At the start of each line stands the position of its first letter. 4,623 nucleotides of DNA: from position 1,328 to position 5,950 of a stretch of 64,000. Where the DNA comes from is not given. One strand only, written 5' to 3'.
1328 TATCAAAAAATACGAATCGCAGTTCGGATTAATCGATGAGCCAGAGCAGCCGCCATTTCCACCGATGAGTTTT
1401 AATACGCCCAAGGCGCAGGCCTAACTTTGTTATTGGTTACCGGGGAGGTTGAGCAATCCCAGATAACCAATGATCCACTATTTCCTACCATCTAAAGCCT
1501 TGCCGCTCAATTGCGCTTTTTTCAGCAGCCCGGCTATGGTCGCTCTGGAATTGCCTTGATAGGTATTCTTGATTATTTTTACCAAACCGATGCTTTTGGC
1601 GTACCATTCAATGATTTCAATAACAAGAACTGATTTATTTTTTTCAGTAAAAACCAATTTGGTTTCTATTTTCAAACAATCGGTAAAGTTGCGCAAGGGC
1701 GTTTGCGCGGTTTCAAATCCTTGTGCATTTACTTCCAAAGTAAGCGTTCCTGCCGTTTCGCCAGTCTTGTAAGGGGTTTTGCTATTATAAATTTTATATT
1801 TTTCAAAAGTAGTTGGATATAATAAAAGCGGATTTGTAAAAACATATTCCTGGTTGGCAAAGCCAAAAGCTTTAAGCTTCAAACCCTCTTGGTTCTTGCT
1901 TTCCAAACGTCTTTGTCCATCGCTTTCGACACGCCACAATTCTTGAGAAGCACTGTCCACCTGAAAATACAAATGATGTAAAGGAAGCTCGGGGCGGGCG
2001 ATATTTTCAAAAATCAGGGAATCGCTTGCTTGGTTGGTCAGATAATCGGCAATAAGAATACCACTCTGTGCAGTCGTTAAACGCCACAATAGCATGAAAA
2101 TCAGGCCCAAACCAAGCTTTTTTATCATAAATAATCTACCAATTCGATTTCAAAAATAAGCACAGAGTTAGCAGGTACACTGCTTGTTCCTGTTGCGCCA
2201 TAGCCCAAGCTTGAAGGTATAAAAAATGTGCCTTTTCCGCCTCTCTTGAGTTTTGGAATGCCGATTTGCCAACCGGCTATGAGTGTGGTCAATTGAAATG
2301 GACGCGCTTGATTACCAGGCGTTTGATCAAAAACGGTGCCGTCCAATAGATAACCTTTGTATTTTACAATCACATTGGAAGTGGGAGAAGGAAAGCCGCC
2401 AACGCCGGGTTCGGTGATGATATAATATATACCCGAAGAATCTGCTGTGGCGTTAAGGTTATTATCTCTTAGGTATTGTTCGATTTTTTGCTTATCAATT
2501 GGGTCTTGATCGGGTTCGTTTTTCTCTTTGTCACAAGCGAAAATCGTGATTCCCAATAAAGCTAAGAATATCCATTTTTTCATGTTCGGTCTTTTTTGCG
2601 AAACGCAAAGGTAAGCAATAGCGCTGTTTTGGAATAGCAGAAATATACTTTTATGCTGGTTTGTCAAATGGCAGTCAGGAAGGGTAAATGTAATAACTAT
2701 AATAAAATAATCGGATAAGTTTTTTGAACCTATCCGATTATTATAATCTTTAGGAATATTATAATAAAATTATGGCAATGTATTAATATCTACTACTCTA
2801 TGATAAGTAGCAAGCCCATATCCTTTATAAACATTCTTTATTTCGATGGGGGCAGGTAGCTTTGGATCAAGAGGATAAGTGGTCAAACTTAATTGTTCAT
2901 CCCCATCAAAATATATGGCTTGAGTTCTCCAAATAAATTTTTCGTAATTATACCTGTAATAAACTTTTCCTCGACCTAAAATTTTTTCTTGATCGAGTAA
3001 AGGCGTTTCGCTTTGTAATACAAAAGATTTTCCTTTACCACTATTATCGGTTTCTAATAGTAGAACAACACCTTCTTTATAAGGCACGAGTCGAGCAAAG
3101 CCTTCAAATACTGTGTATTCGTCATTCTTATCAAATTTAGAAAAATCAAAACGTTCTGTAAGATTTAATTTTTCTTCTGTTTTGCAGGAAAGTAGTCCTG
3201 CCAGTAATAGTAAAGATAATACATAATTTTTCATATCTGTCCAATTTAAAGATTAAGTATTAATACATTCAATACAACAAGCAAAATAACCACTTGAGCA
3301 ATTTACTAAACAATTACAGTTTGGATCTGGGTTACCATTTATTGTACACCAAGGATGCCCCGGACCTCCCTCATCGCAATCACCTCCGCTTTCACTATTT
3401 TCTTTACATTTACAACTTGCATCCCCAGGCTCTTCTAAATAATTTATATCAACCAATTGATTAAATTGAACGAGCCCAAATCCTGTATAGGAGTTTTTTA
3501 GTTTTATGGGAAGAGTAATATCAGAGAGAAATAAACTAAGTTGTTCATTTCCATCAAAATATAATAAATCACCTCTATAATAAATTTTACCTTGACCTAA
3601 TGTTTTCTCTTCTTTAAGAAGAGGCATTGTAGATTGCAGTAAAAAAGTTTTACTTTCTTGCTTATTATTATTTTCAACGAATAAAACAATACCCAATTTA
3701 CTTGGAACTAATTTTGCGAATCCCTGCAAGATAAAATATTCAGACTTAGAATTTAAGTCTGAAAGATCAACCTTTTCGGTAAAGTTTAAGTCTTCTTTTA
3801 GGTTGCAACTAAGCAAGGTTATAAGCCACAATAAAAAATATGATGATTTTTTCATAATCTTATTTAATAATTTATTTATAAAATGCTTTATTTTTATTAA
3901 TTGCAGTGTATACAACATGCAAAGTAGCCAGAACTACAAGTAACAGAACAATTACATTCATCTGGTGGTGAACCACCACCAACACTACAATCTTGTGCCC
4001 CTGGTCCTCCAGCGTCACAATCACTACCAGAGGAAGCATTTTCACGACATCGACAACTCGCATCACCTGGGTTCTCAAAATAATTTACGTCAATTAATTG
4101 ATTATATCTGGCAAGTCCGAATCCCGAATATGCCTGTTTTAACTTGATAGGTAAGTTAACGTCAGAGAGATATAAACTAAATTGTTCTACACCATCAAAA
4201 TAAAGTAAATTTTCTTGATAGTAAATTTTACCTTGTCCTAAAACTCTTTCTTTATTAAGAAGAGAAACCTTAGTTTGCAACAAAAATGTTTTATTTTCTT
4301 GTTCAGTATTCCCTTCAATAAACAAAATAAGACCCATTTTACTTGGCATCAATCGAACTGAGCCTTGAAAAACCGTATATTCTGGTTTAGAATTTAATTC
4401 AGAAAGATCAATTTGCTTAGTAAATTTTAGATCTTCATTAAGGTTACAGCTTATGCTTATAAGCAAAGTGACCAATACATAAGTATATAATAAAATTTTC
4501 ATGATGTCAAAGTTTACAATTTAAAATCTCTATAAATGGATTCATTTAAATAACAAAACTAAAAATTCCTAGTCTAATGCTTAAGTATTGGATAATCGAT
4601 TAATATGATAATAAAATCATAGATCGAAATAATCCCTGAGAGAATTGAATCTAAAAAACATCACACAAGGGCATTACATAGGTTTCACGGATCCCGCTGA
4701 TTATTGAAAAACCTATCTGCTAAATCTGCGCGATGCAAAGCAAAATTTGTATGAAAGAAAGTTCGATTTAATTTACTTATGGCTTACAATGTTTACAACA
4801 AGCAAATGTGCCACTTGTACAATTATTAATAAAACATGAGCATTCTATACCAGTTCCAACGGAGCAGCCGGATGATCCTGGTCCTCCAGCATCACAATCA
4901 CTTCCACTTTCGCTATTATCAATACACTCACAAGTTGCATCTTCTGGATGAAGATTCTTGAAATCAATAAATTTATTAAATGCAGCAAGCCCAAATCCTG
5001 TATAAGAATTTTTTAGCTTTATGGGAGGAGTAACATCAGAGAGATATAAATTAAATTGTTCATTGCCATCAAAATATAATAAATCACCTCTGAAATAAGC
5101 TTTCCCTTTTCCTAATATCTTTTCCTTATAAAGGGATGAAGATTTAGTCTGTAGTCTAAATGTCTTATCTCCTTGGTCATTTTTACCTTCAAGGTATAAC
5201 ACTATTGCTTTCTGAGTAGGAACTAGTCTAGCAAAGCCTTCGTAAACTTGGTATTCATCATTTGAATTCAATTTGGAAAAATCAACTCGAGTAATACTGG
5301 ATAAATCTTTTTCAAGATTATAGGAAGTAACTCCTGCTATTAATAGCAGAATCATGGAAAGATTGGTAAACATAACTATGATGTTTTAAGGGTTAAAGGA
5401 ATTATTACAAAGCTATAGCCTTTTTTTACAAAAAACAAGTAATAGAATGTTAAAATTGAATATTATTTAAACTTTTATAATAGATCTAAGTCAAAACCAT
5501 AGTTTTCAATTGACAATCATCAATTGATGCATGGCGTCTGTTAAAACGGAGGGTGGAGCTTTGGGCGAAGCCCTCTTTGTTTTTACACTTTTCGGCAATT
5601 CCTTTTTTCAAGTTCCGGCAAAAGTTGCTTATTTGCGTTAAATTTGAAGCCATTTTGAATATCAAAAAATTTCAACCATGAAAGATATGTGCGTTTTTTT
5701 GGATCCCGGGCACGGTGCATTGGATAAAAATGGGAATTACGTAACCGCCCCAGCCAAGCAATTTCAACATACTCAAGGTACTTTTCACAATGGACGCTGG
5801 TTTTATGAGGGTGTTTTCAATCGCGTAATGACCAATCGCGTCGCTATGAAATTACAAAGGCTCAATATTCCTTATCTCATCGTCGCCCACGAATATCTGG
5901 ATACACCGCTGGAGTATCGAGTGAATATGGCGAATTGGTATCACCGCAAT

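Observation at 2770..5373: Tandem array of four paralogous lipoprotein genes in an AT-rich block; neither module is recognisable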

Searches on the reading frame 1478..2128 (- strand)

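Call 3: search_protein_families(library=pfam, proteins=[window:1478-2128:-], max_evalue=1)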
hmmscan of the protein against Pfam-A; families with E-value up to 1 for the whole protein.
window:1478-2128:- (216 aa): 1 family
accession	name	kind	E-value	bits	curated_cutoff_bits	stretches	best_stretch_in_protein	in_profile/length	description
PF21347.3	DUF3108_like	-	0.0029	18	27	1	135-184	136-183/199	DUF3108-like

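Call 4: search_protein_families(library=ncbifam, proteins=[window:1478-2128:-], max_evalue=1)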
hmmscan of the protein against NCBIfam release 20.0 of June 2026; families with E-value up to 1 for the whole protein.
window:1478-2128:- (216 aa): 0 families

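Call 22: search_protein_families(library=padloc, proteins=[window:1478-2128:-], max_evalue=1)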
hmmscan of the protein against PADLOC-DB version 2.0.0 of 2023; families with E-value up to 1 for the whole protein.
window:1478-2128:- (216 aa): 0 families

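Call 23: search_protein_families(library=phrogs, proteins=[window:1478-2128:-], max_evalue=1)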
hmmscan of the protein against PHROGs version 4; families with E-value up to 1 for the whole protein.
window:1478-2128:- (216 aa): 1 family
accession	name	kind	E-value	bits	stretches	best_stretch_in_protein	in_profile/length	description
phrog_19531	-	unknown function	0.13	13.6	1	116-159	18-61/79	-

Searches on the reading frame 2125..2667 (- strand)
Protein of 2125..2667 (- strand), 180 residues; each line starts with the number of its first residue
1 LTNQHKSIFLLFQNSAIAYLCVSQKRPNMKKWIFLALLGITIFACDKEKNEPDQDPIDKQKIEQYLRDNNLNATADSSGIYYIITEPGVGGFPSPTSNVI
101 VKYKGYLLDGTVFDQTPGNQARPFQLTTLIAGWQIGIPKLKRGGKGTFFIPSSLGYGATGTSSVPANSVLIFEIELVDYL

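Call 3: search_protein_families(library=pfam, proteins=[window:2125-2667:-], max_evalue=1)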
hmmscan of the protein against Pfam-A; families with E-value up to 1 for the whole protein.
window:2125-2667:- (180 aa): 3 families
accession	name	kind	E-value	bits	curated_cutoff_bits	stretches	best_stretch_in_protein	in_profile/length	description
PF00254.34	FKBP_C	-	6e-19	68.6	21.1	1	93-177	5-94/94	FKBP-type peptidyl-prolyl cis-trans isomerase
PF06251.17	Caps_syn_GfcC_C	-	0.026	15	20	1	58-85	9-36/90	Capsule biosynthesis GfcC C-terminal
PF03032.20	FSAP_sig_propep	-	0.13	12.8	27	1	29-63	3-40/46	Frog skin active peptide family signal and propeptide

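Call 4: search_protein_families(library=ncbifam, proteins=[window:2125-2667:-], max_evalue=1)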
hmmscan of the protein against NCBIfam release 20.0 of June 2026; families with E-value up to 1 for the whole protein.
window:2125-2667:- (180 aa): 6 families
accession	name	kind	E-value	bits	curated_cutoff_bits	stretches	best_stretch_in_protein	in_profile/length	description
NF008150.0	PRK10902.1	equivalog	1.1e-25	90.6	215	1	53-178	123-247/271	FKBP-type peptidyl-prolyl cis-trans isomerase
NF053689.1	BamJ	equivalog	1.6e-22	80.7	100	1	57-176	59-184/184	BamJ family beta-barrel-assembly machinery protein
NF008602.0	PRK11570.1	subfamily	1.4e-16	61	198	1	63-179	85-205/206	FKBP-type peptidyl-prolyl cis-trans isomerase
NF053691.1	BamM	equivalog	1.9e-15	56.8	315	2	80-178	101-222/376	BamM family beta-barrel-assembly machinery protein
TIGR03516.1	ppisom_GldI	equivalog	0.00029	20.2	157.6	1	60-176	50-172/177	gliding motility-associated peptidyl-prolyl isomerase GldI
NF053690.1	BamK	equivalog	0.0012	18.7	120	1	29-73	1-48/199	BamK family beta-barrel-assembly machinery protein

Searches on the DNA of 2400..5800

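Call 54: search_rna_families(source=window, start=2400, end=5800, threshold=evalue, max_evalue=1)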
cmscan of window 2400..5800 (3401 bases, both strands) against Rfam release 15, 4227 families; matches with E-value up to 1: 2.
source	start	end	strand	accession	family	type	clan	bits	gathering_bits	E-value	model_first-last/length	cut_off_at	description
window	2689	2756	-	RF00840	mir-374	Gene; miRNA;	-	22.5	54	0.29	1-71/71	no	mir-374 microRNA precursor family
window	2690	2757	+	RF00840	mir-374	Gene; miRNA;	-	20.6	54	0.97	1-71/71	no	mir-374 microRNA precursor family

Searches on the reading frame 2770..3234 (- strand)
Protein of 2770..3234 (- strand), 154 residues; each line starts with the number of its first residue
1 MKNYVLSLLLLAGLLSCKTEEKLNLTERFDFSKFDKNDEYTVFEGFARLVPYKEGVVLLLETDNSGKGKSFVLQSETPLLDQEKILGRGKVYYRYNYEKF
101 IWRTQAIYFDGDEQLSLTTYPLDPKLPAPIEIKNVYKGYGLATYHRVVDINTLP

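Call 3: search_protein_families(library=pfam, proteins=[window:2770-3234:-], max_evalue=1)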
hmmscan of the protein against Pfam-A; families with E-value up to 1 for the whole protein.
window:2770-3234:- (154 aa): 0 families

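Call 4: search_protein_families(library=ncbifam, proteins=[window:2770-3234:-], max_evalue=1)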
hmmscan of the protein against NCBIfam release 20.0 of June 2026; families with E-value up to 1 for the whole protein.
window:2770-3234:- (154 aa): 0 families

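Call 8: search_solved_structures(query=A1, max_evalue=10)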
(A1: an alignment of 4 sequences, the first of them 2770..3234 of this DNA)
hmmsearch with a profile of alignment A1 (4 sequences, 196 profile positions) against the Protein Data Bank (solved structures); distinct sequences matched with E-value up to 10: 0.

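Call 22: search_protein_families(library=padloc, proteins=[window:2770-3234:-], max_evalue=1)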
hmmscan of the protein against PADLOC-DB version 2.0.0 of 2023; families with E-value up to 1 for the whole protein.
window:2770-3234:- (154 aa): 0 families

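Call 23: search_protein_families(library=phrogs, proteins=[window:2770-3234:-], max_evalue=1)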
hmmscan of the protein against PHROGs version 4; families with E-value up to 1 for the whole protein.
window:2770-3234:- (154 aa): 0 families

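Call 25: search_protein_representatives(alignment_id=A2)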
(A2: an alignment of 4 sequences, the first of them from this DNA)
Query: 4 sequences, 127 profile positions. Proteins with E-value up to 0.001 (for the whole library): 4; up to 1e-10: 3; up to 1e-30: 2. The best 4 are listed.
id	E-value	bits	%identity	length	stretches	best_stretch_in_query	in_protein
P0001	3.3e-61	221.2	-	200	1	1-127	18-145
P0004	2.1e-54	199.2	-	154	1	1-123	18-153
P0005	2.7e-30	121.3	-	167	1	1-122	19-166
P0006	5.3e-07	46.0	-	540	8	33-72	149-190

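Call 28: find_encoding_contigs(protein=P0005, flank=10000, max_places=6)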
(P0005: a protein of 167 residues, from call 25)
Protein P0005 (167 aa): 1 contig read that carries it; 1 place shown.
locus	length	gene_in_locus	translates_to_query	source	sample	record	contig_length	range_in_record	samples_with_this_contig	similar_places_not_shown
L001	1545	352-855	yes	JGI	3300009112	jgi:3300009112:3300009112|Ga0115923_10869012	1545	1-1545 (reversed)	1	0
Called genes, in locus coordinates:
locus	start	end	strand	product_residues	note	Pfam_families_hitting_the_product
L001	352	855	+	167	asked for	-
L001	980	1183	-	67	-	-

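Call 44: find_related_loci(query=A6, collection=metagenome_contigs, flank=10000)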
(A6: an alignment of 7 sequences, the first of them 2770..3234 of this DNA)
Query A6 (154 aa) in metagenome_contigs; peptide patterns used: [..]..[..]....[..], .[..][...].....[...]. (x = any residue, [..] = any of these).
199 stretches matched a pattern, but none encodes a relative of the query by tblastn (E <= 1e-3).

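Call 48: find_related_loci(query=A6, collection=viral_contigs, flank=10000)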
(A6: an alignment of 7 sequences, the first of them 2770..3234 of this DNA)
Query A6 (154 aa) in viral_contigs; peptide patterns used: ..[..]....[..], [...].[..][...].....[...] (x = any residue, [..] = any of these).
78 stretches matched a pattern, but none encodes a relative of the query by tblastn (E <= 1e-3).
